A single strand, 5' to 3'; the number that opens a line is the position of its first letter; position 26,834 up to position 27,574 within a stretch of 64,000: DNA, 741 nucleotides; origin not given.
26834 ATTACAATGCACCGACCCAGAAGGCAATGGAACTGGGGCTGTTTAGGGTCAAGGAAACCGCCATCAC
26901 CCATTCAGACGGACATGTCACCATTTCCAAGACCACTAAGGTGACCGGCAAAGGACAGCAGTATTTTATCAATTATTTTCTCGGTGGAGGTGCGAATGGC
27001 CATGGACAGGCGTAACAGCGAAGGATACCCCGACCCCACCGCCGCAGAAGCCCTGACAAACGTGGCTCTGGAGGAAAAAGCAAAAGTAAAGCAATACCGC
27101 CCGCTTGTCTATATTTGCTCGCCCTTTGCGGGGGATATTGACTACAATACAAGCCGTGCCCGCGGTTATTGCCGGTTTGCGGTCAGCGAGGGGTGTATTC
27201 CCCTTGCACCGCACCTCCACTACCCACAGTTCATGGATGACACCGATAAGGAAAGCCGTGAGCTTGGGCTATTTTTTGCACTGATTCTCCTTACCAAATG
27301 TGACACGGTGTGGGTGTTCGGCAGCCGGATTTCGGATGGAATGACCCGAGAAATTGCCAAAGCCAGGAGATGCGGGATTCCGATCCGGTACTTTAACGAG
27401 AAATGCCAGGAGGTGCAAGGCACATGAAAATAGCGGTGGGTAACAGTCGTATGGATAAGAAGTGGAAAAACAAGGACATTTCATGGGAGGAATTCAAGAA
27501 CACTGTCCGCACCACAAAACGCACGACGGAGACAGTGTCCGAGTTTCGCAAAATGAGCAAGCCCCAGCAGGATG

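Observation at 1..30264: Two diverged copies of the same replication module lie head-to-head around a central restriction-modification and immunity island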

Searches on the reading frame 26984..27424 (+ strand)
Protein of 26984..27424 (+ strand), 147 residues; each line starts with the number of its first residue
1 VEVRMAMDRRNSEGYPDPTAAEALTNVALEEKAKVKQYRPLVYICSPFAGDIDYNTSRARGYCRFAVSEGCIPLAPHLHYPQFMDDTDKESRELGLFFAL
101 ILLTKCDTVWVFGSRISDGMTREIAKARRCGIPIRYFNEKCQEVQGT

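Call 8: search_protein_families(library=pfam, proteins=[window:26984-27424:+], max_evalue=0.01)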
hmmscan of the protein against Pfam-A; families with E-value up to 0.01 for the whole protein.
window:26984-27424:+ (147 aa): 1 family
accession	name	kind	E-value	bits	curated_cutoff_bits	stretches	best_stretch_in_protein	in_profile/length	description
PF24963.1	DUF7768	-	8.7e-44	148.3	26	1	40-137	1-98/98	Domain of unknown function (DUF7768)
